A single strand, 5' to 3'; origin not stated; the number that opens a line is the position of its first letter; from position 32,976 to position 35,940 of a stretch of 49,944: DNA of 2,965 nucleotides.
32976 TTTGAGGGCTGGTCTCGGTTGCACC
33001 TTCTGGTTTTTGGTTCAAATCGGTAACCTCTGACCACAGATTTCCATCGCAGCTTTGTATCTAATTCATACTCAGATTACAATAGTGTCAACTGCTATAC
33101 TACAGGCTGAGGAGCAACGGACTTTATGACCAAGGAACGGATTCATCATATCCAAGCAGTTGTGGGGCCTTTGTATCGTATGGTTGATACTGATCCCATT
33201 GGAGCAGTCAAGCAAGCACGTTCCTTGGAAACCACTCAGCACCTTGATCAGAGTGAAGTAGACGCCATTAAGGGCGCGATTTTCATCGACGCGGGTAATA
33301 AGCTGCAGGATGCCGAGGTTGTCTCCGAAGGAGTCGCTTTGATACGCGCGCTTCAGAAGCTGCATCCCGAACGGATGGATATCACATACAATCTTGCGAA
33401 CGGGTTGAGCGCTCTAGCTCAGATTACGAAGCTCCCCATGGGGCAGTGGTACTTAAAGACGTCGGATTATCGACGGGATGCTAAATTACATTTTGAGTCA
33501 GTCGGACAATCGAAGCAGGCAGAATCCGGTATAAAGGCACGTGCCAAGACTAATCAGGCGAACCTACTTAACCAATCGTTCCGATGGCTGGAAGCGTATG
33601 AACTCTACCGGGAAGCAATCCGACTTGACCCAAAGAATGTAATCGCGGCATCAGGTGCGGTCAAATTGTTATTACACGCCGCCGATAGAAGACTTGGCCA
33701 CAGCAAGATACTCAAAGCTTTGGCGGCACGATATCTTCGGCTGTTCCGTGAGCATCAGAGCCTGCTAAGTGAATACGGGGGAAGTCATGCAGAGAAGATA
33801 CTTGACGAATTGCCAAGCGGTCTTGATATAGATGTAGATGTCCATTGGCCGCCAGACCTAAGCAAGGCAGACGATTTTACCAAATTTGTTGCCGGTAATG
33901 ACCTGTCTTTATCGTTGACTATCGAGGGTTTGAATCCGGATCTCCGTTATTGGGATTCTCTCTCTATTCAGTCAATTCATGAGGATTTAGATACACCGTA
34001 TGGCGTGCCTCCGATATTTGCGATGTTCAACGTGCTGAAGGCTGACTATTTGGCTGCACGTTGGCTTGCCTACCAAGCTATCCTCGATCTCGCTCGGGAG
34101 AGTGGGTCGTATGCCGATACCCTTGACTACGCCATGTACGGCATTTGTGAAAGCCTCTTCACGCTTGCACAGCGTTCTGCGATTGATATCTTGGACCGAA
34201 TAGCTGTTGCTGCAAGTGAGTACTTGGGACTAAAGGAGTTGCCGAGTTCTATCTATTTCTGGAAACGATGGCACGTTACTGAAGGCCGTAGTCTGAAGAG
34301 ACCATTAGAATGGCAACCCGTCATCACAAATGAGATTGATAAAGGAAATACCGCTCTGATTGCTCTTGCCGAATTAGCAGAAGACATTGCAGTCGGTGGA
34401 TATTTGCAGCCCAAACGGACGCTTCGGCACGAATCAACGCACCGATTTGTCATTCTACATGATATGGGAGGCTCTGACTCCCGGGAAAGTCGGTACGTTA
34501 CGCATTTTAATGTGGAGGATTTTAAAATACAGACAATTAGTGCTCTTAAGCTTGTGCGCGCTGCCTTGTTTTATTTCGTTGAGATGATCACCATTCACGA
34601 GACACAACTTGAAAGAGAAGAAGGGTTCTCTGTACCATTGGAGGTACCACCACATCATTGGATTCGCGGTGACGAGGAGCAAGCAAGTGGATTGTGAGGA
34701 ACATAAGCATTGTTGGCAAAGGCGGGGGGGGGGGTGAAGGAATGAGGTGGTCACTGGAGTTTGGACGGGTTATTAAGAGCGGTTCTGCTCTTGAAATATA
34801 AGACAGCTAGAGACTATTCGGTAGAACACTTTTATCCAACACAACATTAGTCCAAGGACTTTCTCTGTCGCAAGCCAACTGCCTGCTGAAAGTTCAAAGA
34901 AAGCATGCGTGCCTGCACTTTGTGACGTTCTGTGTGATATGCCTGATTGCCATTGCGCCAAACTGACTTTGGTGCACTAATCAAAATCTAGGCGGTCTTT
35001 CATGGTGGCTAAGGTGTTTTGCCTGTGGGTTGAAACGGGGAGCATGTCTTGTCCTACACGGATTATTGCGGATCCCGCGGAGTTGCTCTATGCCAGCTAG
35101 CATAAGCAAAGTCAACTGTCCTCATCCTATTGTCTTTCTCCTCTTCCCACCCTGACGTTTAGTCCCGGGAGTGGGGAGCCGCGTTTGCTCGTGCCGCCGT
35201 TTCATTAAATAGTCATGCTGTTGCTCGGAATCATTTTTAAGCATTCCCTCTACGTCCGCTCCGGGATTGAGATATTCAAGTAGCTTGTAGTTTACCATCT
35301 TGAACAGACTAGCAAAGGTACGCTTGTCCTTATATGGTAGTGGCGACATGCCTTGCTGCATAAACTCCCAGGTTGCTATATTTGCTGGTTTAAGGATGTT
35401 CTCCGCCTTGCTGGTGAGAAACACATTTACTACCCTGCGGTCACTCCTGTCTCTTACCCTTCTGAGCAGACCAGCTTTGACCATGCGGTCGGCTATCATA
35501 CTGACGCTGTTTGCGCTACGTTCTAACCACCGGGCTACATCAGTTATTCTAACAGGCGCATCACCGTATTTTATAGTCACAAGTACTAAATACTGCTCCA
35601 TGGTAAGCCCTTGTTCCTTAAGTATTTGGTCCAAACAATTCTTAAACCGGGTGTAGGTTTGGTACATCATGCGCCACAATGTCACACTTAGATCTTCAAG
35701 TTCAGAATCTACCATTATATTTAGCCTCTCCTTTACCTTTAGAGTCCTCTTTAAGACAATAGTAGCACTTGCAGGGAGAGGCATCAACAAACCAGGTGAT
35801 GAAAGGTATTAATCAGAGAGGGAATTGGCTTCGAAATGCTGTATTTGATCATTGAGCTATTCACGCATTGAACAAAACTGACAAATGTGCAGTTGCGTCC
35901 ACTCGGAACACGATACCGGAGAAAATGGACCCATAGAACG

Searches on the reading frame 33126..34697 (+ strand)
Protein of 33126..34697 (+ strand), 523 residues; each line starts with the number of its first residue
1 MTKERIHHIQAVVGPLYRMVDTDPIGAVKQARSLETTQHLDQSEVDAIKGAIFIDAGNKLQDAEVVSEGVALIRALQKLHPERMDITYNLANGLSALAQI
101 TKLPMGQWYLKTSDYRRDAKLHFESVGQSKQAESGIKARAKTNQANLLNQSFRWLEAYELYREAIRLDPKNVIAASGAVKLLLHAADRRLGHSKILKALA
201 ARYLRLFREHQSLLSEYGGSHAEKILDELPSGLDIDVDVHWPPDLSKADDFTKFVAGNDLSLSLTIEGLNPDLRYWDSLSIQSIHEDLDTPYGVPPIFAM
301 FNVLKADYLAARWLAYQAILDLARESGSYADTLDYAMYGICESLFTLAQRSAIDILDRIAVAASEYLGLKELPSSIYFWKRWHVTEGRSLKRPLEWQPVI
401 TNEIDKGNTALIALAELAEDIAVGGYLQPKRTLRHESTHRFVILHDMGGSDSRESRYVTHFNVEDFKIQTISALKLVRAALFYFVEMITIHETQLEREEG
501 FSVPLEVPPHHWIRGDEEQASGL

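Call 40: search_protein_families(library=padloc, proteins=[window:33126-34697:+], max_evalue=0.01)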
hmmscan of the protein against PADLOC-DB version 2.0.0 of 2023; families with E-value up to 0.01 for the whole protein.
window:33126-34697:+ (523 aa): 0 families

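Call 41: search_protein_families(library=pfam, proteins=[window:33126-34697:+], max_evalue=0.1)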
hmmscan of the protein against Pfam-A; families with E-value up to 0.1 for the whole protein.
window:33126-34697:+ (523 aa): 5 families
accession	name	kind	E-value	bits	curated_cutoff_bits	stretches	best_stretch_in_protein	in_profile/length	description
PF18733.6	HEPN_LA2681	-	5.8e-41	140.5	27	1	293-489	6-202/204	LA2681-like HEPN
PF00515.34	TPR_1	-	0.0046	17.2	27.8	1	138-171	1-34/34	Tetratricopeptide repeat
PF07719.23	TPR_2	-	0.011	16.3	27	1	141-171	4-34/34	Tetratricopeptide repeat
PF13414.12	TPR_11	-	0.031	14.4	26.8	1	156-174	12-30/42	TPR repeat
PF14559.12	TPR_19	-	0.074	13.8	25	0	152-186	5-39/68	Tetratricopeptide repeat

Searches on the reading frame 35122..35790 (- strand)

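Call 96: search_protein_families(library=pfam, proteins=[window:35122-35790:-], max_evalue=0.00001)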
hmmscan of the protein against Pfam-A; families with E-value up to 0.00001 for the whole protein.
window:35122-35790:- (222 aa): 4 families
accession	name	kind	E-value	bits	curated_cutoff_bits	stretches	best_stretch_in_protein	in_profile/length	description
PF12802.13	MarR_2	-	9.1e-10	39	27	1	61-119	2-60/61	MarR family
PF01047.28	MarR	-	9.4e-10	38.7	24.6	1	62-121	1-59/59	MarR family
PF22381.2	Staph_reg_Sar_Rot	-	2.3e-08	34.5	27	1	54-133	4-82/85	Transcriptional regulator SarA/Rot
PF13463.12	HTH_27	-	2.6e-07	31.3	22.2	1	62-129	1-68/68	Winged helix DNA-binding domain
